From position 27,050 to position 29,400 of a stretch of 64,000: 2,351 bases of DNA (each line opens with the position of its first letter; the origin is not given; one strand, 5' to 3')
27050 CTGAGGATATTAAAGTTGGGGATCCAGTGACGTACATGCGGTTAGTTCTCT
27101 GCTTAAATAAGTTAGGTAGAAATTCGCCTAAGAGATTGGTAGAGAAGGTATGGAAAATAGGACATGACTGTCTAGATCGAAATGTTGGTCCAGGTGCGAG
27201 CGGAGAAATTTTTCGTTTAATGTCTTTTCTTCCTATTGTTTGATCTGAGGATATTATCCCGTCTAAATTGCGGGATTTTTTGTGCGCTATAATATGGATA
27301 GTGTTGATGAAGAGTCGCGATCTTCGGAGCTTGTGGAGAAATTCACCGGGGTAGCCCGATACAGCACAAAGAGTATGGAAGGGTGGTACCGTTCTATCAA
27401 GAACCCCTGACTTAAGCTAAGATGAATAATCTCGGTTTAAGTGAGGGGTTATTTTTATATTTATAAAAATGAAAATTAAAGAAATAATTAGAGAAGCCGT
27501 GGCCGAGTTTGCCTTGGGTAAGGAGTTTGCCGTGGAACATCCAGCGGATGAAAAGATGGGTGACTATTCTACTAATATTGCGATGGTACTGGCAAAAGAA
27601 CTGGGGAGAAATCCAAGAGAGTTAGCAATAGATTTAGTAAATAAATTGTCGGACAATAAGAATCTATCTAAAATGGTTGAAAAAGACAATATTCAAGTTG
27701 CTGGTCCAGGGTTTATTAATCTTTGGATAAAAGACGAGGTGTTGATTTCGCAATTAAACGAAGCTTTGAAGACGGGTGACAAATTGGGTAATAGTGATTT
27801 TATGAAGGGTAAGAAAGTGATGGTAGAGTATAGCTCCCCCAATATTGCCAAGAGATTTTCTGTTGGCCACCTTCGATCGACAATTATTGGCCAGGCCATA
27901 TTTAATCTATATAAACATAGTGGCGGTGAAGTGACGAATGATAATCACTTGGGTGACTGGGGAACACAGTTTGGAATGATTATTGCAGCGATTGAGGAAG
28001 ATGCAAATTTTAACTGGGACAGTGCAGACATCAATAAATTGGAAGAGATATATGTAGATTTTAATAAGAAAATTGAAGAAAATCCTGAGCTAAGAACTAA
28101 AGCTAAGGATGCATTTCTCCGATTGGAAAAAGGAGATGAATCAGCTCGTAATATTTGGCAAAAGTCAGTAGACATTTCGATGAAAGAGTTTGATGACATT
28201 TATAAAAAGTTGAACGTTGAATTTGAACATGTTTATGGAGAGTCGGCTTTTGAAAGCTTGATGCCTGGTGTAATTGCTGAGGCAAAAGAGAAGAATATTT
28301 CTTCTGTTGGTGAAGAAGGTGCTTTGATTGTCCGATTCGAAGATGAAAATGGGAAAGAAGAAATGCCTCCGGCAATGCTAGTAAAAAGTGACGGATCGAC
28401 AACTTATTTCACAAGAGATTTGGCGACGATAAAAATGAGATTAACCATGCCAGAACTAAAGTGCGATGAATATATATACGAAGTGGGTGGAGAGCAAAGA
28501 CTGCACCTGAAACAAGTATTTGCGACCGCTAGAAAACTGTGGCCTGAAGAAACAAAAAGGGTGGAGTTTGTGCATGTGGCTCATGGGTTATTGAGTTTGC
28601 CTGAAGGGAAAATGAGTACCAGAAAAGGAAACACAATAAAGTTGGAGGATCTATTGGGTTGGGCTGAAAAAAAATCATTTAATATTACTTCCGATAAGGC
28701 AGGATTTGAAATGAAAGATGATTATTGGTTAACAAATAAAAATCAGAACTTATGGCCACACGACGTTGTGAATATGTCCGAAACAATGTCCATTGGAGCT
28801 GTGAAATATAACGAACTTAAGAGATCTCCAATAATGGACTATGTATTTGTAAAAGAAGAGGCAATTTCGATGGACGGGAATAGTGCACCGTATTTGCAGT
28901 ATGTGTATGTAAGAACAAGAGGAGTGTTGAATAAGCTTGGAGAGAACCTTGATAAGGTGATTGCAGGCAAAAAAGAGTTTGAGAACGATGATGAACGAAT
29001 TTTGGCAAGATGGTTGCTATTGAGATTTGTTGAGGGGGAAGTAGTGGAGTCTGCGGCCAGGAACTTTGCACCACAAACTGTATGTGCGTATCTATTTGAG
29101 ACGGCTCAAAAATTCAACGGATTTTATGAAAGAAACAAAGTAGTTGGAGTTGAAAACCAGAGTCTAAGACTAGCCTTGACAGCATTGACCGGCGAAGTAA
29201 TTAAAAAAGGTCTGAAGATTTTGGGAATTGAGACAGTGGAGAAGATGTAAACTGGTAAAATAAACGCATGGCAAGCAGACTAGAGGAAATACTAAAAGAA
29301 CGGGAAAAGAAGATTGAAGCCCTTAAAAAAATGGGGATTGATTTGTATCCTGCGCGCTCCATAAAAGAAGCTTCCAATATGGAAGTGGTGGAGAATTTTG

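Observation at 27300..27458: T-box riboswitch with canonical antiterminator upstream of the argS-lysS operon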

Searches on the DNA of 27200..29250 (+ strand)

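Call 4: search_rna_families(source=window, start=27200, end=27500, threshold=evalue, max_evalue=10, show_alignments=5)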
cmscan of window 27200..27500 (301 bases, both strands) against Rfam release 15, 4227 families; matches with E-value up to 10: 3.
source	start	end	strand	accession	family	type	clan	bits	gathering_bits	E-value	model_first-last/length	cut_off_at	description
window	27396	27482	-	RF02705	B_rapa_snoR775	Gene; snRNA; snoRNA; HACA-box;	-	20.9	64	0.93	1-127/127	no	Brassica rapa small nucleolar RNA 775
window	27223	27283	+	RF02837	anti-hemB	Gene; sRNA;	-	14.4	49.5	0.62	1-81/81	no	Burkholderia RNA 7 (anti-hemB)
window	27401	27488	-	RF00561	SNORA40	Gene; snRNA; snoRNA; HACA-box;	-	13.8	51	7.5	1-128/128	no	Small nucleolar RNA SNORA40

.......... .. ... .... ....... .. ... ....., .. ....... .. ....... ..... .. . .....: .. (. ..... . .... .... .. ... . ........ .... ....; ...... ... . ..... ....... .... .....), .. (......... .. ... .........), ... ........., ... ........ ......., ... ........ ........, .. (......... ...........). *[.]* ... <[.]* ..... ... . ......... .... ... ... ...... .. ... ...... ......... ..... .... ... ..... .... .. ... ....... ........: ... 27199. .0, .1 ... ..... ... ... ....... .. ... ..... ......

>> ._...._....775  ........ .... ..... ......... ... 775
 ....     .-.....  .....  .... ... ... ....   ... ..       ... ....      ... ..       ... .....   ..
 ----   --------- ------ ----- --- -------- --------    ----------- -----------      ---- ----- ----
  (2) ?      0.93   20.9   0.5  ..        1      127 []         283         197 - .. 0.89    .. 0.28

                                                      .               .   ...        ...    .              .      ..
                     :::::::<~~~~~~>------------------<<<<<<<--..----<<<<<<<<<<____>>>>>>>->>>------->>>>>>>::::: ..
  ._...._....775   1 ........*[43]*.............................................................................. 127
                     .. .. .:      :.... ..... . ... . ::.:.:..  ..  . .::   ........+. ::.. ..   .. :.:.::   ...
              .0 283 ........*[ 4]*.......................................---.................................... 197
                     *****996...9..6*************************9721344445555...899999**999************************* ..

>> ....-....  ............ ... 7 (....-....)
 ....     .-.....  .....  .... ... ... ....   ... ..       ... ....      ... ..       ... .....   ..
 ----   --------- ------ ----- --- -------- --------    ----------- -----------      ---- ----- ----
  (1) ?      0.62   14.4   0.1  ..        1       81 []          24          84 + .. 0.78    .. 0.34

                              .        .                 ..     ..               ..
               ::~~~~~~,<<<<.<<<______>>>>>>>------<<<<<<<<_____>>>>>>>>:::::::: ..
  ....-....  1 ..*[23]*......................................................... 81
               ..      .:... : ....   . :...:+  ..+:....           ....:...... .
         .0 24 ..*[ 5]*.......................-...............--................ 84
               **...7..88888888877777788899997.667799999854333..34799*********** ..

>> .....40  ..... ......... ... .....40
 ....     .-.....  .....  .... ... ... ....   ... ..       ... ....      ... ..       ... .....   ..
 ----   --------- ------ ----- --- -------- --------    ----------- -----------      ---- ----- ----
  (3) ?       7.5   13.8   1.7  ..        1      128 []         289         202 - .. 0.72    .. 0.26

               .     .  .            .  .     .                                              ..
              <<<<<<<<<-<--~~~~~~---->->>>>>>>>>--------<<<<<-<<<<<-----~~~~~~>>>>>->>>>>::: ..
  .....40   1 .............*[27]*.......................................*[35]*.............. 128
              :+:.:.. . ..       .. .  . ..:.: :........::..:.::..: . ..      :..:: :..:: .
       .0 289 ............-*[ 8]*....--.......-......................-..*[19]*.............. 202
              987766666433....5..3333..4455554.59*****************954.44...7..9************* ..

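Call 34: search_rna_families(source=L002, start=1400, end=1700, threshold=evalue, max_evalue=10, show_alignments=3)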
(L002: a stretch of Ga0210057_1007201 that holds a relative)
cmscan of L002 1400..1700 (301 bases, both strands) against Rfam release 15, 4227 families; matches with E-value up to 10: 4.
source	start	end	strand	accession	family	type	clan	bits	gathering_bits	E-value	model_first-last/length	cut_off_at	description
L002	1403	1463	+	RF00047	mir-2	Gene; miRNA;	-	15.5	45.5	2.5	1-72/72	no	mir-2 microRNA precursor family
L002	1404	1464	-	RF00791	mir-357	Gene; miRNA;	-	14.1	49.4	4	1-72/72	no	mir-357 microRNA precursor family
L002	1522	1553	-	RF02888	BtsR1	Gene; sRNA;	-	12.4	66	7.6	1-51/51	no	Bacillus sRNA 1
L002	1498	1537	+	RF01727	SAM-SAH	Cis-reg; riboswitch;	-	10.9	40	6.1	1-49/49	no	SAM/SAH riboswitch aptamer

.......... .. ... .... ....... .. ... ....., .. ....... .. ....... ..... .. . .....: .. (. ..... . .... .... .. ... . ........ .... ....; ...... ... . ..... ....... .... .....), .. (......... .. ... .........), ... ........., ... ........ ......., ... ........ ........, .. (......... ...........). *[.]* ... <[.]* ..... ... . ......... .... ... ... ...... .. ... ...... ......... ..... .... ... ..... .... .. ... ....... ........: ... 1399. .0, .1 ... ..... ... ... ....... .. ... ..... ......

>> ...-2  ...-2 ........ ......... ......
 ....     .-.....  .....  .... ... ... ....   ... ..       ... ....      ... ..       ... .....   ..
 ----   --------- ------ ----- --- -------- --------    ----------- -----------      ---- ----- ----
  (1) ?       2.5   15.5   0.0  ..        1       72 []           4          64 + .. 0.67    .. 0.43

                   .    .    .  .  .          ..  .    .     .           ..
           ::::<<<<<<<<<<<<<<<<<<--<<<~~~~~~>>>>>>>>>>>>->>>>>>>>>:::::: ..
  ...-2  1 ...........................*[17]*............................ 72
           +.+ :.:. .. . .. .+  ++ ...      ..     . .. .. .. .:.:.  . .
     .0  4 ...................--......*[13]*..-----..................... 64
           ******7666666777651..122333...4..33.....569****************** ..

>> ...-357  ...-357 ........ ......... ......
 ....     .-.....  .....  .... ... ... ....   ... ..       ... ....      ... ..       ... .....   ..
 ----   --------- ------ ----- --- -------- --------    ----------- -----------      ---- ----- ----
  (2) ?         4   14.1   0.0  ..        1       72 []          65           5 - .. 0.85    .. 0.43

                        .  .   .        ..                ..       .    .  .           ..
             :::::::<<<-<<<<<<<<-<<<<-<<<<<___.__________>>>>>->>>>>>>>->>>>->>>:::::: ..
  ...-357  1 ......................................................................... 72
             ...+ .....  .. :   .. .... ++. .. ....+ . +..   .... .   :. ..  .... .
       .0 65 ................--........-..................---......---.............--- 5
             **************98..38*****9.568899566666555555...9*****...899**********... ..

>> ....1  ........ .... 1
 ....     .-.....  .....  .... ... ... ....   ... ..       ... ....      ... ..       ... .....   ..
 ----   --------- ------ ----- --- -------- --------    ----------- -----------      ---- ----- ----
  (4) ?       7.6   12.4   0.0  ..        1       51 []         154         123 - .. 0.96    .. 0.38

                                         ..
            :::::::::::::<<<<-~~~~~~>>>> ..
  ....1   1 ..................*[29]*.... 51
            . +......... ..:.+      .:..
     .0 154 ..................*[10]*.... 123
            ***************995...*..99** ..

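Call 55: build_rna_model(alignment_id=A4, structure=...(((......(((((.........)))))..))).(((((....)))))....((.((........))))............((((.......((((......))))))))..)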
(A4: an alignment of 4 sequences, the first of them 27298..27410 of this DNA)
Model R1 built from alignment A4 (4 sequences, 115 columns); structure: as given.
model positions 113; base pairs 25; branch points 3; effective number of sequences 0.87; information 0.591 bits per position. Calibrated on 0.2 Mb of random sequence (short: E-values are rough).
structure used (alignment columns):
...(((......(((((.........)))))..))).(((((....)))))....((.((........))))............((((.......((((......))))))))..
